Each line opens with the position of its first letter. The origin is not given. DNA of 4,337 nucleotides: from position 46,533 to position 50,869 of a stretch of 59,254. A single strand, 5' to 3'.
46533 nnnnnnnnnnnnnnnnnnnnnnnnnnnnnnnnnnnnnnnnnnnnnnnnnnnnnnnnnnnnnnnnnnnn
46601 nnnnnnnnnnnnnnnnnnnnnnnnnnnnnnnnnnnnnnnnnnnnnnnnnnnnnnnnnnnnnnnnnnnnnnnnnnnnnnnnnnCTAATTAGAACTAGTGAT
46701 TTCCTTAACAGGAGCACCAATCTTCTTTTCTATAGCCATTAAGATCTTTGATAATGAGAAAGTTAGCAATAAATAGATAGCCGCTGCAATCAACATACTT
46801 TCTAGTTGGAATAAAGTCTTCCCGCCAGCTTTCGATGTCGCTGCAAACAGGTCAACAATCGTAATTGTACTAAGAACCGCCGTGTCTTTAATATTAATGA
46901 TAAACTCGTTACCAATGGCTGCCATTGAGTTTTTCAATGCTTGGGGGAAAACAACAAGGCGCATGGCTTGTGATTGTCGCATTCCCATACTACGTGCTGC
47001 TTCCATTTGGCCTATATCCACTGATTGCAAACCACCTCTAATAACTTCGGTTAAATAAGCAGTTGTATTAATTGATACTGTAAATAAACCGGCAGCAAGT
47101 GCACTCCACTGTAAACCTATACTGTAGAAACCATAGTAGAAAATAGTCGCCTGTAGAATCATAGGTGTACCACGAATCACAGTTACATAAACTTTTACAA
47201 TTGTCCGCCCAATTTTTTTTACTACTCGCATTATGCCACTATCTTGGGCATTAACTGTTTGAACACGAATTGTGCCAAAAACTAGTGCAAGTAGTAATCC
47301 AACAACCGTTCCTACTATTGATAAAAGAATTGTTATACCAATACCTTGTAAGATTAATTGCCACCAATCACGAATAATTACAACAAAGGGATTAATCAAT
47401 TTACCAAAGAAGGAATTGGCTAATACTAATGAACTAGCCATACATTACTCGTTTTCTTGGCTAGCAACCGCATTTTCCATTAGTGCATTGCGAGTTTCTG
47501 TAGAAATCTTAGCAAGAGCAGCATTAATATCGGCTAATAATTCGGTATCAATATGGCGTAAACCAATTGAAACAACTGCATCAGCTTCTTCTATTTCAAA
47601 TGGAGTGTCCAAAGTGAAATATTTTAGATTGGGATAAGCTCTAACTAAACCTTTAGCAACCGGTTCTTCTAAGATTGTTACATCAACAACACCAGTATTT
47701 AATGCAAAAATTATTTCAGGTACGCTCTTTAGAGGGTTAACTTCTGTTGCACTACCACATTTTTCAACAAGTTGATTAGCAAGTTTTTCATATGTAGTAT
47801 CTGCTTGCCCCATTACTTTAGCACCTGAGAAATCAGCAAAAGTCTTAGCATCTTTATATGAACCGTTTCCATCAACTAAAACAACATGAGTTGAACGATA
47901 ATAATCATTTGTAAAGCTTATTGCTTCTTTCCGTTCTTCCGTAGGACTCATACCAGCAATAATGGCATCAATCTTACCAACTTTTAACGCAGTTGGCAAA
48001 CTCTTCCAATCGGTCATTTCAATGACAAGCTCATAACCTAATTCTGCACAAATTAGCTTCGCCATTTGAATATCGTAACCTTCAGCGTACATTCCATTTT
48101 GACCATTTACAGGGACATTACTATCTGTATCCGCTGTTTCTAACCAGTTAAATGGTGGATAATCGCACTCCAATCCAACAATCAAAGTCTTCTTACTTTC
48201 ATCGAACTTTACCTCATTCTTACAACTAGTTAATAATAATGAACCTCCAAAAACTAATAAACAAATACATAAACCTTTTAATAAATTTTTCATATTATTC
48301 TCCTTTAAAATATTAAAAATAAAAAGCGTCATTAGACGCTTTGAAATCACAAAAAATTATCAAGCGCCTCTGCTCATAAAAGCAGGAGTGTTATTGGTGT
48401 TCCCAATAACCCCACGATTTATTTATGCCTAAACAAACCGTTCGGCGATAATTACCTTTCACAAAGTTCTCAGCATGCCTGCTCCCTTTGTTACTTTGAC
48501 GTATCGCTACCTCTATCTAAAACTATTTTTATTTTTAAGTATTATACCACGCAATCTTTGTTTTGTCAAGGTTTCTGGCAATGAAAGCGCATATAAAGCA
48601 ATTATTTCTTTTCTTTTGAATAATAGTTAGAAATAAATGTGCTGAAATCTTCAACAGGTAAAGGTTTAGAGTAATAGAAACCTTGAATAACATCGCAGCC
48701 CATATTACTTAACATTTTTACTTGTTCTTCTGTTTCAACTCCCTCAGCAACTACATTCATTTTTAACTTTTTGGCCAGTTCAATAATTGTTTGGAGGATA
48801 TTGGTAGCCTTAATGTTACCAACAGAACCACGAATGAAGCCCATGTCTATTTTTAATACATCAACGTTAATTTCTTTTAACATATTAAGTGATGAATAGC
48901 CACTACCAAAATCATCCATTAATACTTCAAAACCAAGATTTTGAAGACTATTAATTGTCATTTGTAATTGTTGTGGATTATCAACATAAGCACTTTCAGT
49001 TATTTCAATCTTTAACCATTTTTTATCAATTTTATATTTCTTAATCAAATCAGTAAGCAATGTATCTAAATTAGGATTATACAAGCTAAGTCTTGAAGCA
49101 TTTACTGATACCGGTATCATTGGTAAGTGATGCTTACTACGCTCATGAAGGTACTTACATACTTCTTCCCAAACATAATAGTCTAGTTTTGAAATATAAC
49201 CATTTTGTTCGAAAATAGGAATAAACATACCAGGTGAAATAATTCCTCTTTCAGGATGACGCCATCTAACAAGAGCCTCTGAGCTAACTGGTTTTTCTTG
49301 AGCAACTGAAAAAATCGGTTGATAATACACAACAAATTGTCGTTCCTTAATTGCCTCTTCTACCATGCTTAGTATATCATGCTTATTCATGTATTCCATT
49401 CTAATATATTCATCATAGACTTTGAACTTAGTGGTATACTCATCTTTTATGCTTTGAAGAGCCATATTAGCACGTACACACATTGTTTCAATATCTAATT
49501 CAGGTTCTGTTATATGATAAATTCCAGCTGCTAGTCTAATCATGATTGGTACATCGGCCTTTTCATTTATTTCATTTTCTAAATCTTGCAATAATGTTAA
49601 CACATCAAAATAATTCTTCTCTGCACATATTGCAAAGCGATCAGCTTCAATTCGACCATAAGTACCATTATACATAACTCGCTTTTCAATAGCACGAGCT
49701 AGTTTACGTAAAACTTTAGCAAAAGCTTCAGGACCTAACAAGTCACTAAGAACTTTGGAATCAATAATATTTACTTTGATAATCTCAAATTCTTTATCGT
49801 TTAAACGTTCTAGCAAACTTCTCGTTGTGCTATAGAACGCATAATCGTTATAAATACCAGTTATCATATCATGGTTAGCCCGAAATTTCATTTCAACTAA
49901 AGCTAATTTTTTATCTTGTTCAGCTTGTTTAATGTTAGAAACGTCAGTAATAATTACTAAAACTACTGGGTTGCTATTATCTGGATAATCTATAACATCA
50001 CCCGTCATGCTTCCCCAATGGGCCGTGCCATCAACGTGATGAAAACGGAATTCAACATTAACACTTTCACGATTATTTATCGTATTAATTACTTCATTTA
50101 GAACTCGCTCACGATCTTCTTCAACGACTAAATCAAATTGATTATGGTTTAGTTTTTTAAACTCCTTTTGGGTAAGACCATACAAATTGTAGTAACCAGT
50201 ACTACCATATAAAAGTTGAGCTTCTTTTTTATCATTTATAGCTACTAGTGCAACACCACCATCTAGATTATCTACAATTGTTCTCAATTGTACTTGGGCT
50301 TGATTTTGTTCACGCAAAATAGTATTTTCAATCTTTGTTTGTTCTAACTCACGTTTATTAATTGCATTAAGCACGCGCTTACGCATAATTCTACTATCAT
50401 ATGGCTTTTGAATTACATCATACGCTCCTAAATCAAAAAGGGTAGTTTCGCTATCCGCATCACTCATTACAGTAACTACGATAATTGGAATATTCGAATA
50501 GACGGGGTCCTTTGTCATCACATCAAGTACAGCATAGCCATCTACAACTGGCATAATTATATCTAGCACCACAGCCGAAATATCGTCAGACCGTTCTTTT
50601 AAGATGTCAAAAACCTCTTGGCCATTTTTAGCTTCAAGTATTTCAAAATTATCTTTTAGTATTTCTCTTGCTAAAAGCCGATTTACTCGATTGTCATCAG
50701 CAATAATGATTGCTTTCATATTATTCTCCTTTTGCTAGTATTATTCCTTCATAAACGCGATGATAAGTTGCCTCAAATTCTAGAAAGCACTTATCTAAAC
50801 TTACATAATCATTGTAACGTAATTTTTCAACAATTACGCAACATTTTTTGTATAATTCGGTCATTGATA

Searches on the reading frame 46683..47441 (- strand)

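Call 6: search_protein_families(library=pfam, proteins=[window:46683-47441:-])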
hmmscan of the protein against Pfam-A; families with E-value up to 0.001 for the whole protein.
window:46683-47441:- (252 aa): 1 family
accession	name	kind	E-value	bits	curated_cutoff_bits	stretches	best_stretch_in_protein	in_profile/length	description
PF00528.27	BPD_transp_1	-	1e-21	78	26.4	1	73-240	11-181/184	Binding-protein-dependent transport system inner membrane component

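Call 7: search_protein_families(library=ncbifam, proteins=[window:46683-47441:-])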
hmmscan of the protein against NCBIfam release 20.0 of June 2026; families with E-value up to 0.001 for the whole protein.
window:46683-47441:- (252 aa): 15 families
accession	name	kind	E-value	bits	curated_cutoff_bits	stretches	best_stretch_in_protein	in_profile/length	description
NF011680.0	PRK15100.1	equivalog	1.5e-38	132.9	300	1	23-242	8-215/222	cystine ABC transporter permease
TIGR03003.1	ectoine_ehuD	equivalog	3.9e-32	111.9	205.2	1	29-240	12-211/212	ectoine/hydroxyectoine ABC transporter permease subunit EhuD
TIGR03004.1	ectoine_ehuC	equivalog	6.1e-30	104.7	196.95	1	26-241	3-202/214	ectoine/hydroxyectoine ABC transporter permease subunit EhuC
NF007028.0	PRK09494.1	equivalog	6.6e-30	104.6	303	1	27-241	12-216/219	glutamine ABC transporter permease GlnP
NF011651.0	PRK15069.1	subfamily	3.5e-26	92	306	1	30-241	12-228/237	histidine ABC transporter permease HisM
NF008337.0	PRK11123.1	equivalog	4.9e-25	88.4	277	1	31-241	8-230/238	arginine ABC transporter permease ArtQ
NF008336.0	PRK11122.1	equivalog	3.2e-24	85.9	248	1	25-241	3-215/222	arginine ABC transporter permease ArtM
NF011714.0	PRK15135.1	subfamily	3.3e-21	76.2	319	1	26-247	5-225/228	histidine ABC transporter permease HisQ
NF011687.0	PRK15107.1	equivalog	1.7e-19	70.6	318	1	29-239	15-221/224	glutamate/aspartate ABC transporter permease GltK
TIGR01726.1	HEQRo_perm_3TM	subfamily_domain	6.7e-16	58.6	42.2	1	28-136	3-99/99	ABC transporter permease subunit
TIGR01097.1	PhnE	equivalog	5.8e-14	52.2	216.7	1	12-192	43-204/252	phosphonate ABC transporter, permease protein PhnE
NF008049.0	PRK10782.1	subfamily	8.3e-06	25.6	212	1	28-184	7-158/217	methionine ABC transporter permease MetI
NF045470.1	Opp2B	equivalog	8.2e-05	21.9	350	1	26-192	83-247/300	nickel ABC transporter permease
TIGR00974.1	3a0107s02c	equivalog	0.00046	19.4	193.45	1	80-171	92-185/272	phosphate ABC transporter permease PstA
TIGR01581.1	Mo_ABC_porter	hypoth_equivalog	0.00056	19.5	210.3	0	27-174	12-162/225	ABC transporter permease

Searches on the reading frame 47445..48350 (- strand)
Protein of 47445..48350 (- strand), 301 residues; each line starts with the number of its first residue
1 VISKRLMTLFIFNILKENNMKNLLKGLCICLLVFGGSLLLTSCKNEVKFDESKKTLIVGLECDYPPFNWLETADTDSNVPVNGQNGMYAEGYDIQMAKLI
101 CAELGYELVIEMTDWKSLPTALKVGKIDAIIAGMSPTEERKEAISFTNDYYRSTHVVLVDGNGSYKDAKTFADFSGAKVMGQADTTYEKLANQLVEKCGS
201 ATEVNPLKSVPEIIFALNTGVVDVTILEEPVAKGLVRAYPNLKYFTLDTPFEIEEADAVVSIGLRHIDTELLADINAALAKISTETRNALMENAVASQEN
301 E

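Call 6: search_protein_families(library=pfam, proteins=[window:47445-48350:-])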
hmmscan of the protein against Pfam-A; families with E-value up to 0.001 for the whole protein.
window:47445-48350:- (301 aa): 2 families
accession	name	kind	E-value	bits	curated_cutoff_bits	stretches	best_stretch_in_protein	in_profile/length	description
PF00497.25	SBP_bac_3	-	9.6e-24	84.1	26.4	1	57-289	2-124/132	Bacterial extracellular solute-binding proteins, family 3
PF10613.14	Lig_chan-Glu_bd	-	0.00023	21.7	30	0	113-159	65-111/115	Ligated ion channel L-glutamate- and glycine-binding site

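Call 7: search_protein_families(library=ncbifam, proteins=[window:47445-48350:-])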
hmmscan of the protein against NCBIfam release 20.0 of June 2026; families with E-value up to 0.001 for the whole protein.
window:47445-48350:- (301 aa): 12 families
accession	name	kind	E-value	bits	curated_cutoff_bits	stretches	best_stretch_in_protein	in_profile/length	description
TIGR01096.1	3A0103s03R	subfamily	2e-32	112.7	256.35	1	40-284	10-238/250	lysine/arginine/ornithine ABC transporter substrate-binding protein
NF008426.0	PRK11260.1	equivalog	1.2e-17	64.1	312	1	44-286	31-250/266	cystine ABC transporter substrate-binding protein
NF041765.1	ArtJ_Ecoli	equivalog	2.9e-16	59.8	510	1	89-285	43-230/243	arginine ABC transporter substrate-binding protein ArtJ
NF041764.1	ArtI_Ecoli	equivalog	8.6e-15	54.8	522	1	54-285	21-230/243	arginine ABC transporter substrate-binding protein ArtI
NF011583.0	PRK15007.1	subfamily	2.5e-14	53.2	358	1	56-285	23-230/243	arginine ABC transporter substrate-binding protein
NF007029.0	PRK09495.1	equivalog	4.2e-14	52.9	303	1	77-286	34-233/248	glutamine ABC transporter substrate-binding protein GlnH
NF008112.0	PRK10859.1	equivalog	2.3e-12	46.1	354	1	88-285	62-254/483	membrane-bound lytic murein transglycosylase MltF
NF008885.0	PRK11917.1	equivalog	1.7e-11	44.2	373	1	46-234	28-206/259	bifunctional adhesin/ABC transporter aspartate/glutamate-binding protein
NF011586.0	PRK15010.1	equivalog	2e-11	43.9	440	1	90-285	49-242/260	lysine/arginine/ornithine ABC transporter substrate-binding protein ArgT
NF011965.0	PRK15437.1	equivalog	2.3e-11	43.8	459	1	90-285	49-242/260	histidine ABC transporter substrate-binding protein HisJ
TIGR03871.1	ABC_peri_MoxJ_2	subfamily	2e-09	37.4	212.15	1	78-295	10-229/232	quinoprotein dehydrogenase-associated putative ABC transporter substrate-binding protein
TIGR02995.1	ectoine_ehuB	equivalog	6e-07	29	190.9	1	91-283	56-247/275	ectoine/hydroxyectoine ABC transporter substrate-binding protein EhuB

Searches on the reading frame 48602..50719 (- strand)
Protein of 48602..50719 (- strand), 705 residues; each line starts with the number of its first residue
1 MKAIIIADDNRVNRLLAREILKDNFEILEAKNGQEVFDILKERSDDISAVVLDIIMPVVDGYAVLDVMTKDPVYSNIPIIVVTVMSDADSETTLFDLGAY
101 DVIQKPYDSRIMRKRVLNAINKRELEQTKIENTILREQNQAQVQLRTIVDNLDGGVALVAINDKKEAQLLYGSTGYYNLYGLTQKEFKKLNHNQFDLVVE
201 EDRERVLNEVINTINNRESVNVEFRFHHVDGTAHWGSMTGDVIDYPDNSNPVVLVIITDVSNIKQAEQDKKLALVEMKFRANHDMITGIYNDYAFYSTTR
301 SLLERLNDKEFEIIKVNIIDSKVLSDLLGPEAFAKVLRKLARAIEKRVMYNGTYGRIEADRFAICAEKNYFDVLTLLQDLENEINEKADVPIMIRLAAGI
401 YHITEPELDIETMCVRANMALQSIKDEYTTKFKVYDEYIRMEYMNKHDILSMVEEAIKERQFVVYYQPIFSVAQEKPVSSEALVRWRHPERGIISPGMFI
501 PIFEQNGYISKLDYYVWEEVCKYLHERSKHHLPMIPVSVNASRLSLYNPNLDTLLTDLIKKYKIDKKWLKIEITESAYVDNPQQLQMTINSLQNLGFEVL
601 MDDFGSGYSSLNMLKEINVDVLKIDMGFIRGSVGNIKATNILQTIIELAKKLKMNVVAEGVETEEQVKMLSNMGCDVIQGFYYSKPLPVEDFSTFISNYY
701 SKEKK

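Call 6: search_protein_families(library=pfam, proteins=[window:48602-50719:-])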
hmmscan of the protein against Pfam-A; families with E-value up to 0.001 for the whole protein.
window:48602-50719:- (705 aa): 4 families
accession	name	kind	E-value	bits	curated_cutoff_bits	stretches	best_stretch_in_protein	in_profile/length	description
PF00563.25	EAL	-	1.3e-69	234.6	31.3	1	452-686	3-236/236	EAL domain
PF00072.30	Response_reg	-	3.7e-19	69.4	30.2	1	4-116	1-110/111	Response regulator receiver domain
PF08447.18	PAS_3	-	6.2e-12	46.1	25.6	1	171-255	3-86/89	PAS fold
PF00990.26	GGDEF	-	8.9e-12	45.5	23.8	1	281-427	1-157/161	Diguanylate cyclase, GGDEF domain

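Call 7: search_protein_families(library=ncbifam, proteins=[window:48602-50719:-])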
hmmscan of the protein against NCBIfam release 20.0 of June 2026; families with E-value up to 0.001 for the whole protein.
window:48602-50719:- (705 aa): 91 families (the best 25 are shown)
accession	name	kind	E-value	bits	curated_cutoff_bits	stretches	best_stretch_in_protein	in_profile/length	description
NF045675.1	PhdiestaseDibA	equivalog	1.8e-77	261.1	980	1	120-692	55-621/623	phosphodiesterase DibA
NF008467.0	PRK11359.1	equivalog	9.3e-68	229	857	1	282-700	377-796/800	oxygen-sensing cyclic-di-GMP phosphodiesterase DosP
NF053781.1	cdiGMPphdstlr2612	equivalog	9.8e-65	218.9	1600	1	144-697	716-1266/1268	Tlr1612 family c-di-GMP phosphodiesterase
NF052458.1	PhdiestGepA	equivalog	3.4e-64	217.4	1200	1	271-694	415-839/840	phosphodiesterase GepA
NF007474.0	PRK10060.1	equivalog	3.8e-63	213.7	782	1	273-702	229-660/663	cyclic di-GMP phosphodiesterase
NF007839.0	PRK10551.1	equivalog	1e-52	179.4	461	1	453-702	268-516/518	cyclic di-GMP phosphodiesterase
NF052596.1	RR_EAL_PvrR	equivalog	3.2e-52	177.5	580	2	447-698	141-391/398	response regulator cyclic di-GMP phosphodiesterase PvrR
NF008807.1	PRK11829.1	equivalog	3.4e-52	177.5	733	1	392-694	357-660/670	biofilm formation regulator HmsP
NF007298.0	PRK09776.1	equivalog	3.6e-44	151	1135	2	276-691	679-1101/1111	diguanylate cyclase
NF045673.1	c-di-GMPRcptLapD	equivalog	1.5e-31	109.4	1020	1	273-688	228-646/647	cyclic di-GMP receptor LapD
NF052265.1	EAL_dom_RimA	equivalog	1.9e-29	102.7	430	1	460-687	15-234/248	S6 modification regulatory phosphodiesterase RimA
NF051476.1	CDiGphdiTpdA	equivalog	2.6e-24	85.9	1000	1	444-684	342-568/570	cyclic di-GMP phosphodiesterase TpdA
NF008281.1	PRK11059.1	equivalog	6.1e-24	84.2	663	1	451-689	399-632/633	RNase E specificity factor CsrD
NF007135.0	PRK09581.1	equivalog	1.7e-19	70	474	1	3-145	4-146/457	PleD family two-component system response regulator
NF045944.1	ResRegRpaBCyano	equivalog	2.1e-16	60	330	1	5-131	2-121/229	response regulator transcription factor RpaB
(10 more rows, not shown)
